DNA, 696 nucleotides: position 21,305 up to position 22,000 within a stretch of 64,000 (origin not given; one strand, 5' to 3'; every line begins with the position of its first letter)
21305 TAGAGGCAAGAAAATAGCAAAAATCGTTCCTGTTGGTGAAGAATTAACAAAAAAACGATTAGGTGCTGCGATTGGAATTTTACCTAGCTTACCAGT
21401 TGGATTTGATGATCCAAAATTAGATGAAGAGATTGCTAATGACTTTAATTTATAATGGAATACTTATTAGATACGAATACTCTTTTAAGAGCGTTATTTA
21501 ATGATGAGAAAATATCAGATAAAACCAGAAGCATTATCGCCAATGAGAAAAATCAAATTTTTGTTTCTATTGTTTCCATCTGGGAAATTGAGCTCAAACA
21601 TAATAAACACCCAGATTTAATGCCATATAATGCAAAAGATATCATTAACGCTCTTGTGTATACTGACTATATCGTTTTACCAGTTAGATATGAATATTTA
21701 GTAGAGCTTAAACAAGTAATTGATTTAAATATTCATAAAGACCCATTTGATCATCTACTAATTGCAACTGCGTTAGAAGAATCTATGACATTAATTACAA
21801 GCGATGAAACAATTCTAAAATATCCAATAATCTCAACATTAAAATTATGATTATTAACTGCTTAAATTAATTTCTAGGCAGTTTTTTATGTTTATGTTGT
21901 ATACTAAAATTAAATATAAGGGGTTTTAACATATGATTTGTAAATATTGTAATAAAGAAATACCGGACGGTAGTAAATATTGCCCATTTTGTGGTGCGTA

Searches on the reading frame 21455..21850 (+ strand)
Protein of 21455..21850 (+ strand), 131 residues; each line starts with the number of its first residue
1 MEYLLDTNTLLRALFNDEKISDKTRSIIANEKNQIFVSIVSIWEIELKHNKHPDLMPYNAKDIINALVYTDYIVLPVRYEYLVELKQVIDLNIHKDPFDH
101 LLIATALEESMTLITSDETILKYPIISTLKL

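Call 9: search_protein_families(library=ncbifam, proteins=[window:21455-21850:+], max_evalue=1)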
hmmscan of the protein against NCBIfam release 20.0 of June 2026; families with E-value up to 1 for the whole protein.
window:21455-21850:+ (131 aa): 2 families
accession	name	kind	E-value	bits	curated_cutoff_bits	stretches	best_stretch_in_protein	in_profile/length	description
NF047863.1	VapCLeptosp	equivalog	0.015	15.6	140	1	3-118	1-115/130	type II toxin-antitoxin system tRNA(fMet)-specific endonuclease VapC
TIGR00028.1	Mtu_PIN_fam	subfamily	0.14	12.4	73.6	1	55-124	61-133/143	TA system VapC family ribonuclease toxin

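Call 44: find_encoding_contigs(protein=window:21455-21850:+, flank=5000, max_places=6)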
Protein window:21455-21850:+ (131 aa): 12 contigs read that carry it; 6 places shown.
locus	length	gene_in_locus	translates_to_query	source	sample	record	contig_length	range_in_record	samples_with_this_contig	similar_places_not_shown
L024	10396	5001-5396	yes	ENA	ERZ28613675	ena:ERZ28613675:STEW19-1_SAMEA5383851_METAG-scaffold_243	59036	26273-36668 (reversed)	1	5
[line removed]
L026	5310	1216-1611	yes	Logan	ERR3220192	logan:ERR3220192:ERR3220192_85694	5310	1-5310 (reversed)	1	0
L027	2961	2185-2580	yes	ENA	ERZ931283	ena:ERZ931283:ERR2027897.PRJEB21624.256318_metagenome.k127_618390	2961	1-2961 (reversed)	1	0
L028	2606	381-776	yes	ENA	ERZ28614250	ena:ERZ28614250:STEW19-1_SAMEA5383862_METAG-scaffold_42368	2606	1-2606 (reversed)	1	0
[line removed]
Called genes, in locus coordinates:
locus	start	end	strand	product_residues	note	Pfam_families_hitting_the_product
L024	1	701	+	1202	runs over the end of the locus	PF04563:RNA_pol_Rpb2_1, PF04561:RNA_pol_Rpb2_2, PF04565:RNA_pol_Rpb2_3, PF10385:RNA_pol_Rpb2_45, PF00562:RNA_pol_Rpb2_6, PF04560:RNA_pol_Rpb2_7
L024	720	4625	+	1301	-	PF04997:RNA_pol_Rpb1_1, PF00623:RNA_pol_Rpb1_2, PF04983:RNA_pol_Rpb1_3, PF05000:RNA_pol_Rpb1_4, PF04998:RNA_pol_Rpb1_5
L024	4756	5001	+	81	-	-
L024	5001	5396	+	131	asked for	PF01850:PIN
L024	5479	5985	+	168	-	PF13240:Zn_Ribbon_1 (weak)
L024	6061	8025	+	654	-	PF00149:Metallophos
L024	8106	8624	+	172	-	PF01381:HTH_3 (weak), PF01909:NTP_transf_2, PF18765:Polbeta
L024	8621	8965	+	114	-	PF01934:HepT-like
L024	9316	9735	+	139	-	PF00164:Ribosom_S12_S23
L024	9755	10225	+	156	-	PF00177:Ribosomal_S7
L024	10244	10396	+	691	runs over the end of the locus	PF00009:GTP_EFTU, PF03144:GTP_EFTU_D2, PF22042:EF-G_D2, PF14492:EFG_III, PF16658:RF3_C, PF03764:EFG_IV, PF00679:EFG_C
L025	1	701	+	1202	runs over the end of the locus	PF04563:RNA_pol_Rpb2_1, PF04561:RNA_pol_Rpb2_2, PF04565:RNA_pol_Rpb2_3, PF10385:RNA_pol_Rpb2_45, PF00562:RNA_pol_Rpb2_6, PF04560:RNA_pol_Rpb2_7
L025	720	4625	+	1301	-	PF04997:RNA_pol_Rpb1_1, PF00623:RNA_pol_Rpb1_2, PF04983:RNA_pol_Rpb1_3, PF05000:RNA_pol_Rpb1_4, PF04998:RNA_pol_Rpb1_5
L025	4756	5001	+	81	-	-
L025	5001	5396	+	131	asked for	PF01850:PIN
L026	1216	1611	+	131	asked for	PF01850:PIN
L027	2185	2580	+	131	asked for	PF01850:PIN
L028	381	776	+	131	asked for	PF01850:PIN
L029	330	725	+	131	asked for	PF01850:PIN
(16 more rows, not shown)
